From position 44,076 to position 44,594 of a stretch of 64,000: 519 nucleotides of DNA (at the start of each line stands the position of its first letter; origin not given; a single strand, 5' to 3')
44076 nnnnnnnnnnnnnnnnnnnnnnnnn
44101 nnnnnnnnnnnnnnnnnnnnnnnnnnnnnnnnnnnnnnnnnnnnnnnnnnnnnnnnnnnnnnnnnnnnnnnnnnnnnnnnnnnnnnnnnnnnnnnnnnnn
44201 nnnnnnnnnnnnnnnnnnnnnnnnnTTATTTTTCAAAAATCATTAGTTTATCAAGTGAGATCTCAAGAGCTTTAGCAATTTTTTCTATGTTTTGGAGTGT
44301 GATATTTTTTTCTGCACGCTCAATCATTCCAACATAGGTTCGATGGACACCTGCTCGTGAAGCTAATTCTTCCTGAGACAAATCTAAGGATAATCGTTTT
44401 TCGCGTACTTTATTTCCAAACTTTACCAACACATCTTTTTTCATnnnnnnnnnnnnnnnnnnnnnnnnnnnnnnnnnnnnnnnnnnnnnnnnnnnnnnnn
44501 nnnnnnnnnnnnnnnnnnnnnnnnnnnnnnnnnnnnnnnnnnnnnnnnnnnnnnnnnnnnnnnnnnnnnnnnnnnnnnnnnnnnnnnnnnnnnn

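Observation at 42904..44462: Identical 21-nt palindrome-containing element placed directly on the start codons of both the M and C genes (putative shared leaderless promoter/C-box)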

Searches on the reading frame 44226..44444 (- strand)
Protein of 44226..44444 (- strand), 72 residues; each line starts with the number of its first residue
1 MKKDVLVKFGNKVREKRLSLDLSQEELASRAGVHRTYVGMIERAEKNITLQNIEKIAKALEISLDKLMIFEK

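Call 5: search_protein_families(library=pfam, proteins=[window:44226-44444:-], max_evalue=0.01)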
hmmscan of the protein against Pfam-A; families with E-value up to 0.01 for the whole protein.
window:44226-44444:- (72 aa): 7 families
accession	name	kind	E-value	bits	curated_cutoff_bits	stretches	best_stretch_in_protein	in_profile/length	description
PF01381.28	HTH_3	-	2.6e-17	63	23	1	13-67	1-55/55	Helix-turn-helix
PF13560.12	HTH_31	-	2e-07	31.7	27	1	9-64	2-58/64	Helix-turn-helix domain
PF13443.12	HTH_26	-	4.7e-06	27.2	22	1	22-71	11-61/63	Cro/C1-type HTH DNA-binding domain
PF12844.13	HTH_19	-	6.1e-05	23.3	30.2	1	10-68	1-59/64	Helix-turn-helix domain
PF13545.12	HTH_Crp_2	-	0.00015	22.1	27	1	6-37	7-38/70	Crp-like helix-turn-helix domain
PF00157.23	Pou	-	0.0041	17.5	27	1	6-65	6-69/72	Pou domain - N-terminal to homeobox domain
PF13413.12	HTH_25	-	0.0052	17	24.6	0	14-44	3-33/62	Helix-turn-helix domain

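Call 13: find_homologous_proteins(query=window:44226-44444:-, max_evalue=0.00001)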
Query window:44226-44444:- (72 aa): 6404 proteins with E <= 0.00001 among 6410 candidates; the best 120 are listed.
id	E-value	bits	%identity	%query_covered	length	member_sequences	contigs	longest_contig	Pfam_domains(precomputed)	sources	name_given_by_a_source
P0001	2.3e-36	139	100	100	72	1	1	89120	PF01381.29,PF13560.13,PF13443.13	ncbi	-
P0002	4.8e-31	123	89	100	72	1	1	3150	PF12844.14,PF01381.29,PF13560.13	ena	-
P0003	2.1e-30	121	86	100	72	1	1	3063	PF12844.14,PF01381.29,PF13560.13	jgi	jgi:transcriptional regulator with XRE-family HTH domain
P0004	2.5e-30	120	83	100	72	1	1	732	PF12844.14,PF01381.29,PF13560.13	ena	-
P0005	3.4e-30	120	83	100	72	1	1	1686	PF12844.14,PF13413.13,PF01381.29,PF13560.13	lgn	-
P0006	3.9e-30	120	83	100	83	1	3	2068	PF01381.29,PF13560.13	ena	-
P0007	4.4e-30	120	85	100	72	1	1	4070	PF12844.14,PF01381.29,PF13560.13,PF13443.13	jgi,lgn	jgi:transcriptional regulator with XRE-family HTH domain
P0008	5.0e-30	119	85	100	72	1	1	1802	PF12844.14,PF01381.29,PF13560.13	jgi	jgi:transcriptional regulator with XRE-family HTH domain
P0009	8.0e-30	119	86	99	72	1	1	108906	PF12844.14,PF01381.29,PF13560.13,PF13443.13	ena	-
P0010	9.1e-30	119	83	100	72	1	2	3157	PF12844.14,PF01381.29,PF13560.13,PF13443.13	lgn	-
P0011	1.2e-29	118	82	100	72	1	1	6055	PF12844.14,PF01381.29,PF13560.13,PF13443.13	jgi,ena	-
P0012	1.4e-29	118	83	100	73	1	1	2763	PF12844.14,PF01381.29,PF13560.13,PF13443.13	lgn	-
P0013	1.9e-29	118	79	100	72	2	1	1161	PF12844.14,PF01381.29,PF13560.13,PF13443.13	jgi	jgi:transcriptional regulator with XRE-family HTH domain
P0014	2.1e-29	118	83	100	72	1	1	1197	PF12844.14,PF01381.29,PF13560.13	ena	-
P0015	2.1e-29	118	80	99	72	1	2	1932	PF12844.14,PF01381.29,PF13560.13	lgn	-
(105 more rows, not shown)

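Call 14: find_related_loci(query=window:44226-44444:-, collection=genome_contigs, flank=3500)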
Query window:44226-44444:- (72 aa) in genome_contigs; peptide patterns used: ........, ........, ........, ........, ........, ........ (x = any residue, [..] = any of these).
600 stretches matched a pattern (row limit reached: there are more); 263 encode a relative of the query (tblastn E <= 1e-3); the best 80 are kept; 80 distinct loci.
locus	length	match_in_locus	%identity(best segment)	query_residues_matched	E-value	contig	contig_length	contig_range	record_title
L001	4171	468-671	79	1-68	1e-32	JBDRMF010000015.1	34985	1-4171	MAG: Patescibacteria group bacterium isolate MEGAHIT-group-1.819 k141_1853439, whole genome shotgun sequence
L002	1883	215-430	78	1-72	4e-32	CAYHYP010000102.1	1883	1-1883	MAG TPA_asm: uncultured Gammaproteobacteria bacterium isolate ERP119705_co16_27 genome assembly, contig: NODE_49927_leng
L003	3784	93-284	81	1-64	1e-31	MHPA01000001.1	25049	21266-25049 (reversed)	MAG: Candidatus Staskawiczbacteria bacterium RIFCSPLOWO2_01_FULL_38_12b rifcsplowo2_01_scaffold_12327, whole genome shot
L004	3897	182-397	78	1-72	1e-31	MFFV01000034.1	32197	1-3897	MAG: Candidatus Falkowbacteria bacterium RIFCSPLOWO2_02_FULL_45_15 rifcsplowo2_02_scaffold_4407, whole genome shotgun se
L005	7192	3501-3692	81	1-64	4e-31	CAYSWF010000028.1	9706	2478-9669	MAG TPA_asm: uncultured Candidatus Saccharibacteria bacterium isolate binchicken_co266_39 genome assembly, contig: NODE_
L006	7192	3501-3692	81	1-64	2e-31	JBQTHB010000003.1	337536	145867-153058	MAG: Deltaproteobacteria bacterium isolate SAW255 c_000000041815, whole genome shotgun sequence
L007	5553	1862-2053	81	1-64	6e-31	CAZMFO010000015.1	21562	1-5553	MAG TPA_asm: uncultured Candidatus Saccharibacteria bacterium isolate binchicken_co16_156 genome assembly, contig: NODE_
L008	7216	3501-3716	74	1-72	6e-31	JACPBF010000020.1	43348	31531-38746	MAG: Elusimicrobia bacterium isolate NC_groundwater_250_Ag_S-0.2um_38_13 S5_GD2017_2_S2_scaffold_637, whole genome shotg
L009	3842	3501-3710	74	1-70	1e-30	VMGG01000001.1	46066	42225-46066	MAG: Parcubacteria group bacterium Gr01-1014_2 G01um10142_scaffold_317, whole genome shotgun sequence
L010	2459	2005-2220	76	1-72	5e-31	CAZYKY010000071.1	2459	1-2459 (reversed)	MAG TPA_asm: uncultured Candidatus Saccharibacteria bacterium isolate binchicken_co213_510 genome assembly, contig: NODE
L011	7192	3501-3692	78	1-64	2e-30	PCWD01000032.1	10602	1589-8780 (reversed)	MAG: Parcubacteria group bacterium CG11_big_fil_rev_8_21_14_0_20_39_14 CG11_8_21_14_0.20_scaffold_3994_c, whole genome s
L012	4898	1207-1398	80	1-64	4e-30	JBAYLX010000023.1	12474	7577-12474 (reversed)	MAG: Candidatus Paceibacterota bacterium isolate SO_2016_LW1_25 scaffold05794_LW64-88_2016, whole genome shotgun sequenc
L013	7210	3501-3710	71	1-70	8e-30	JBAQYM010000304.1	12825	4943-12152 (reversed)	MAG: Syntrophobacteraceae bacterium isolate MFD12011_ilm_asm_bin22 k127_27825, whole genome shotgun sequence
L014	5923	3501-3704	74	1-68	6e-30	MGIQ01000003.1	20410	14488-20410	MAG: Candidatus Wolfebacteria bacterium RIFCSPLOWO2_01_FULL_38_11 rifcsplowo2_01_scaffold_15138, whole genome shotgun se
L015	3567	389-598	71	1-70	6e-30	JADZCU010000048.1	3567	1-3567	MAG: Candidatus Peregrinibacteria bacterium isolate SJ737 c_000000595294, whole genome shotgun sequence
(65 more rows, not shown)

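Call 19: search_solved_structures(query=window:44226-44444:-, max_evalue=0.001, show_alignments=3)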
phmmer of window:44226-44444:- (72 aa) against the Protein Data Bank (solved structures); distinct sequences matched with E-value up to 0.001: 19.
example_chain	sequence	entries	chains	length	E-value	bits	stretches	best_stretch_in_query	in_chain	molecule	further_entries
1y7y_A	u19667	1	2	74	4.7e-13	52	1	6-64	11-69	C.AhdI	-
2b5a_A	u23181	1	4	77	1.1e-12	50.9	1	5-64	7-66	C.BclI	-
3vk0_A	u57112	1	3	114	5.5e-09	39.2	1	12-68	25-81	Transcriptional regulator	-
3clc_A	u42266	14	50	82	2.6e-08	37.1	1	5-63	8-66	Regulatory protein | R-M CONTROLLER PROTEIN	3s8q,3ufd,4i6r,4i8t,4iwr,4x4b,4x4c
3g5g_A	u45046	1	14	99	4.2e-08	36.4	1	5-63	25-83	Regulatory protein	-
4f8d_A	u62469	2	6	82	6.9e-08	35.8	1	5-63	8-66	Regulatory protein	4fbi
4fn3_A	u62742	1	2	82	7e-08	35.7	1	5-63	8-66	Regulatory protein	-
4i6u_A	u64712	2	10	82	9.8e-08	35.3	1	5-63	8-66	Regulatory protein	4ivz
4i6t_A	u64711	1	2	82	1.4e-07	34.8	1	5-63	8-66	Regulatory protein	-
3fya_A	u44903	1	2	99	3.2e-07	33.7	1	5-63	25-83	Regulatory protein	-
4ia8_A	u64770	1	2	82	5.4e-07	33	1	5-63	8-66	Regulatory protein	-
9xz9_A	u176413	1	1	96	3.1e-06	30.6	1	12-63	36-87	Quorum sensing controller protein QseC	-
5tn0_A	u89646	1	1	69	1.2e-05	28.8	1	9-68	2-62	HTH-type transcriptional regulator SinR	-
3qq6_A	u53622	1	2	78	1.4e-05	28.5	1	9-68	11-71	HTH-type transcriptional regulator sinR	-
1b0n_A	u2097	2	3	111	3.9e-05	27.1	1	9-68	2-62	PROTEIN (SINR PROTEIN) | HTH-TYPE TRANSCRIPTIONAL REGULATOR SINR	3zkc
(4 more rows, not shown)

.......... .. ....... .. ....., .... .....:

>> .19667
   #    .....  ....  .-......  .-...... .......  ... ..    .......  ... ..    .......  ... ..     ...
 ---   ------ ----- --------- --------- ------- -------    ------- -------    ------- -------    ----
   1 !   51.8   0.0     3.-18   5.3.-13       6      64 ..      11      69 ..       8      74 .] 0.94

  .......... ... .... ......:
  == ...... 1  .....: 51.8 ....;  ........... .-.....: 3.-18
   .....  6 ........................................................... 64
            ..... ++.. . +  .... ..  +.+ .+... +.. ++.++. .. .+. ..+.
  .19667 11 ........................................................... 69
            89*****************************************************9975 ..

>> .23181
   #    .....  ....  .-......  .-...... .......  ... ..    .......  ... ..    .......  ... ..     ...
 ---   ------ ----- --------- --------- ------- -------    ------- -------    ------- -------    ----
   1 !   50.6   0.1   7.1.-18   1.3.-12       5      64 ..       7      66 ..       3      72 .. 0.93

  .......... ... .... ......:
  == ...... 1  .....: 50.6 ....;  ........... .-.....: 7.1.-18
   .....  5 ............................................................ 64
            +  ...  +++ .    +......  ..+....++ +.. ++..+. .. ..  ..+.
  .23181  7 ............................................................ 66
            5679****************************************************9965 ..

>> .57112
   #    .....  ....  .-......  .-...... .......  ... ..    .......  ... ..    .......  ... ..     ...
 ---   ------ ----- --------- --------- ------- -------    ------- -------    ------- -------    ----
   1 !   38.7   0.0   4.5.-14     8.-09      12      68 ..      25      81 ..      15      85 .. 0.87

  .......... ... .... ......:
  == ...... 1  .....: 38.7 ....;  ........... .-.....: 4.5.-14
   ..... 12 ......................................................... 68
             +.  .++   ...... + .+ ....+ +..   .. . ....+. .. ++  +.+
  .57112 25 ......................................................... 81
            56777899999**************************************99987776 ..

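Call 37: find_encoding_contigs(protein=P0001, flank=3000, max_places=3)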
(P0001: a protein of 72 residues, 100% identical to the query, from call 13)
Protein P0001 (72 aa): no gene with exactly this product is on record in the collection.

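Call 38: list_cluster_members(proteins=[window:44226-44444:-, window:43625-44221:-, window:42922-43614:+])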
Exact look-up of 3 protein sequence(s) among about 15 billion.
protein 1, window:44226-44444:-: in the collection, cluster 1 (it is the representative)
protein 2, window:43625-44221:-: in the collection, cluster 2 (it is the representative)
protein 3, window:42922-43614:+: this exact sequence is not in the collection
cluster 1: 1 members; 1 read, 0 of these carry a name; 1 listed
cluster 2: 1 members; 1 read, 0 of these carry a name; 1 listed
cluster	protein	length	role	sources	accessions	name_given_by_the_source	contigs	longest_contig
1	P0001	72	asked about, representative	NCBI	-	-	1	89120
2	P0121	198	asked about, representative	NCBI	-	-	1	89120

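Call 52: find_encoding_contigs(protein=P0002, flank=3000, max_places=2)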
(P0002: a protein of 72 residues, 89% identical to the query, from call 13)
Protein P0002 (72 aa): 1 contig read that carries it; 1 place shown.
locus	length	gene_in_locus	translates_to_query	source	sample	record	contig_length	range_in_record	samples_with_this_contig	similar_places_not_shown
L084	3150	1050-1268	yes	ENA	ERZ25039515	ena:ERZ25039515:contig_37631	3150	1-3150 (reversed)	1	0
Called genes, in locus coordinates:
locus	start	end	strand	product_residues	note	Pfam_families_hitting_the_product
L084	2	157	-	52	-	?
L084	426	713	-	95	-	PF02805:Ada_Zn_binding (weak)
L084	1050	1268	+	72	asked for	PF13560:HTH_31, PF12844:HTH_19 (weak), PF01381:HTH_3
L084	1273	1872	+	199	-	PF11407:RestrictionMunI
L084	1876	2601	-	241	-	PF05063:MT-A70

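Call 53: find_encoding_contigs(protein=P0003, flank=3000, max_places=2)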
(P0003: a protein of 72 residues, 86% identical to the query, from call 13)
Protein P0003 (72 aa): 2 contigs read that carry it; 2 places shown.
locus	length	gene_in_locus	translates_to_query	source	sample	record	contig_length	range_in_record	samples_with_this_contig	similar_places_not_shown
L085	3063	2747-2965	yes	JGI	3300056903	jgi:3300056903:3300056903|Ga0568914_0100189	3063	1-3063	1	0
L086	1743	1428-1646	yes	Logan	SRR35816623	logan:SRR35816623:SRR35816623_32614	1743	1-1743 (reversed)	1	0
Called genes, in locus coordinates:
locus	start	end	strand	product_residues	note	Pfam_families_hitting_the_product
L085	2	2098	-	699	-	?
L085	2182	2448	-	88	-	PF00312:Ribosomal_S15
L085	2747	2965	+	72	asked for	PF13560:HTH_31, PF12844:HTH_19, PF01381:HTH_3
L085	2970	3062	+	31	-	?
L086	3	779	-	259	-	?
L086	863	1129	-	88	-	PF00312:Ribosomal_S15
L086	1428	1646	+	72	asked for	PF13560:HTH_31, PF12844:HTH_19, PF01381:HTH_3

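Call 54: find_encoding_contigs(protein=P0009, flank=3000, max_places=2)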
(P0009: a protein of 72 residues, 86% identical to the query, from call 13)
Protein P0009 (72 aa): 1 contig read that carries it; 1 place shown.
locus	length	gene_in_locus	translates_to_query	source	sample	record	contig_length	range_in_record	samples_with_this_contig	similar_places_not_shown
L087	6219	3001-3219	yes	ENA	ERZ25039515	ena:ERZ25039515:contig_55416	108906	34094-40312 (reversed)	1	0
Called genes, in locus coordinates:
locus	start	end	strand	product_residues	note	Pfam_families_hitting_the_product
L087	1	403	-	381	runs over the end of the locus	PF04055:Radical_SAM (weak)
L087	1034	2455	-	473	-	PF18862:ApeA_NTD1, PF18739:HEPN_Apea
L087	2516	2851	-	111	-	PF04471:Mrr_cat (weak)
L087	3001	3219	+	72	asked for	PF13560:HTH_31, PF12844:HTH_19 (weak), PF13443:HTH_26 (weak), PF01381:HTH_3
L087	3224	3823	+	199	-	PF11407:RestrictionMunI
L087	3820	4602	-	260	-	PF05063:MT-A70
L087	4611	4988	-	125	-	PF01555:N6_N4_Mtase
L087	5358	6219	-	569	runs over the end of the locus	PF00474:SSF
